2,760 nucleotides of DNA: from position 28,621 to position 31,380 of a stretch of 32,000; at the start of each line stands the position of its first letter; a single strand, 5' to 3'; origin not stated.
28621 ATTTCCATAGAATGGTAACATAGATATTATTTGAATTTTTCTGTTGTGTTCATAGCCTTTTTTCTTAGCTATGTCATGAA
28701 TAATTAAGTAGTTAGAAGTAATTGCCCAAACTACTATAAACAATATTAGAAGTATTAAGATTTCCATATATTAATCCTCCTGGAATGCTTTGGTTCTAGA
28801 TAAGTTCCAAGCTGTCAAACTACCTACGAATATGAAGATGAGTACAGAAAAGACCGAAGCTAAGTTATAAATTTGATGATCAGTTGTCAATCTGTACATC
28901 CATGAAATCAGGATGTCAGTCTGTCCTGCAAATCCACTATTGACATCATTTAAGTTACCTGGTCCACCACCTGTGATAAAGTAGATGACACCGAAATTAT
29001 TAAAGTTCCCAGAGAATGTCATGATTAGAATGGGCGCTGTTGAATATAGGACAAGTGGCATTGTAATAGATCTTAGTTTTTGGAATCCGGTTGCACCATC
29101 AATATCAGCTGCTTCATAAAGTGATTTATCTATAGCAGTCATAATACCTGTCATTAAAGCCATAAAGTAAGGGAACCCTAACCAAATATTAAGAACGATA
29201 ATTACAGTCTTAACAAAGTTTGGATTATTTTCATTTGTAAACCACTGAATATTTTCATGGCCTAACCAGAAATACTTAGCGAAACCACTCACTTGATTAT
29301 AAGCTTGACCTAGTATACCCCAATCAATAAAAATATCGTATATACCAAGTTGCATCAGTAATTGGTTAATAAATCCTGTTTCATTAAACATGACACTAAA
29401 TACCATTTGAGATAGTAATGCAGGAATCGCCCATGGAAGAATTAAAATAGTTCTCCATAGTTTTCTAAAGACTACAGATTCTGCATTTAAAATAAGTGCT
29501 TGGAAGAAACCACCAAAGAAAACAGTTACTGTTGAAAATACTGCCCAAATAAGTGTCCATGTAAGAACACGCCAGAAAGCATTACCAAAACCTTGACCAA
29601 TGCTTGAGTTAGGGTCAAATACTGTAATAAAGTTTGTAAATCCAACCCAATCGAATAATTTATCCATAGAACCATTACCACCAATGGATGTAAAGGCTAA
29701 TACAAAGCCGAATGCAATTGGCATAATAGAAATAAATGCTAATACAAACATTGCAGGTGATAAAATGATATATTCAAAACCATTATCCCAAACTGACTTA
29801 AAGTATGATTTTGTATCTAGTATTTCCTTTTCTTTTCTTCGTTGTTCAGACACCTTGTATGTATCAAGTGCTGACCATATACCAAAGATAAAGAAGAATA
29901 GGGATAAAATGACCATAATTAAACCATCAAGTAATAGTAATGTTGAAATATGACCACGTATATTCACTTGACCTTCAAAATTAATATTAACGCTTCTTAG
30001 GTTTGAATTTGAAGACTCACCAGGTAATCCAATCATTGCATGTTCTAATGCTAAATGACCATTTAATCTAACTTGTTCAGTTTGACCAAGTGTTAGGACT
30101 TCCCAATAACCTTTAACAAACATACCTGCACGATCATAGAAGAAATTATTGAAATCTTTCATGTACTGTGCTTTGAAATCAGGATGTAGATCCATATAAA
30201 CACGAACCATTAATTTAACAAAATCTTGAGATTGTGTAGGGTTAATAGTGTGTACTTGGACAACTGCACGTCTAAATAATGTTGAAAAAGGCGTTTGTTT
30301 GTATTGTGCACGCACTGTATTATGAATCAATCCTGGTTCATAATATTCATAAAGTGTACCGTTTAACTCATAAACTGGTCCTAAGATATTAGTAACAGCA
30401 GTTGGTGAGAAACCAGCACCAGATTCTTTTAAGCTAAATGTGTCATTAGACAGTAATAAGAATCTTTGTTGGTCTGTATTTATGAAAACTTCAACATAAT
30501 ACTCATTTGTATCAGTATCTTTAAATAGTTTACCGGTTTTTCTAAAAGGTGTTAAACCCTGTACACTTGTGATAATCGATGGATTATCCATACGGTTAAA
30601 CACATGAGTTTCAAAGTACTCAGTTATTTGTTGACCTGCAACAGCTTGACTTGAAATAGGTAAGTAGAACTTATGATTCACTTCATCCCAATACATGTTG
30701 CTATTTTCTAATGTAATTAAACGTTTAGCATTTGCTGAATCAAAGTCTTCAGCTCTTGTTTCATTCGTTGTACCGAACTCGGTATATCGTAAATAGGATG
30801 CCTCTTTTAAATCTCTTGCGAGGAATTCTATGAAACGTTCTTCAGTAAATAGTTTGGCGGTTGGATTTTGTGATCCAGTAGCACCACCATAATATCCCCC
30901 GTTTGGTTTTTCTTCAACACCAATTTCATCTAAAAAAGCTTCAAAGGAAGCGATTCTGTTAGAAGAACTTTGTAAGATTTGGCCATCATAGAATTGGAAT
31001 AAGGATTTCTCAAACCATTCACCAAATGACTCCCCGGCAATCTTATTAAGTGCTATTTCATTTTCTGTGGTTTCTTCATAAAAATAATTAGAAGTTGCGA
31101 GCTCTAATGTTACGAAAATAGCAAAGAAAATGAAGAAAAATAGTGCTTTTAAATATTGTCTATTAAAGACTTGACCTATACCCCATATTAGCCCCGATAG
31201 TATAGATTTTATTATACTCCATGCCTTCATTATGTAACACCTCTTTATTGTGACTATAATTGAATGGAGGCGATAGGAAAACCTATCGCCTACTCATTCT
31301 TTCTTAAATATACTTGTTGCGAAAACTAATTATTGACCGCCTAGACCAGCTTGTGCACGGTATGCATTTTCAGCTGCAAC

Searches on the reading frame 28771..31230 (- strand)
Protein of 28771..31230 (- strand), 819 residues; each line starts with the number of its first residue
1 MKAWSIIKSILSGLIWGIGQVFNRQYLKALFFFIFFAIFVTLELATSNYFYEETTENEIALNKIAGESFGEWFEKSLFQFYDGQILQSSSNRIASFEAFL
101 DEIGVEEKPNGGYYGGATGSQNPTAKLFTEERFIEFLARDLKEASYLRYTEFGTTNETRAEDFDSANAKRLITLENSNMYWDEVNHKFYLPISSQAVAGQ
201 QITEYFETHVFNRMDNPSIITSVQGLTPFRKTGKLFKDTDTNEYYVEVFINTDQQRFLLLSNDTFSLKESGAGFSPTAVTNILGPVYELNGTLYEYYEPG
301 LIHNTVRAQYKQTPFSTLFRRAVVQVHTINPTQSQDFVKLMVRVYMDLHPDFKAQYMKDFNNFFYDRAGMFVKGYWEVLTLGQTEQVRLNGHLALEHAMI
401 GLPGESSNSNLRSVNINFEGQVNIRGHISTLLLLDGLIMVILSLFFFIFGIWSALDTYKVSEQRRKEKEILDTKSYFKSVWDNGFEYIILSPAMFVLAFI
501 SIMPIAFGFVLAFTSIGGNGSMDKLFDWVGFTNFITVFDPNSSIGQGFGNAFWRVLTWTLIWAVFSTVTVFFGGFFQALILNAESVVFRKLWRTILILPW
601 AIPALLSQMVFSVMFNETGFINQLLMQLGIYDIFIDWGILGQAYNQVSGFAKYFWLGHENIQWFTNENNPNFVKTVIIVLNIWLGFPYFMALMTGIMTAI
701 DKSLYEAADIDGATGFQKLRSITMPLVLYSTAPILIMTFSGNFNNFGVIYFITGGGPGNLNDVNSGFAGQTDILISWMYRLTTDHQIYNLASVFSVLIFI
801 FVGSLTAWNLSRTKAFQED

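Call 105: search_protein_families(library=pfam, proteins=[window:28771-31230:-], max_evalue=0.00001)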
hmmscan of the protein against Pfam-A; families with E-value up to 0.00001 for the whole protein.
window:28771-31230:- (819 aa): 1 family
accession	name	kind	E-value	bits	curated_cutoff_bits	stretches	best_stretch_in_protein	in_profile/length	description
PF00528.27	BPD_transp_1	-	1.3e-12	48.3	26.4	1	576-804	7-173/184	Binding-protein-dependent transport system inner membrane component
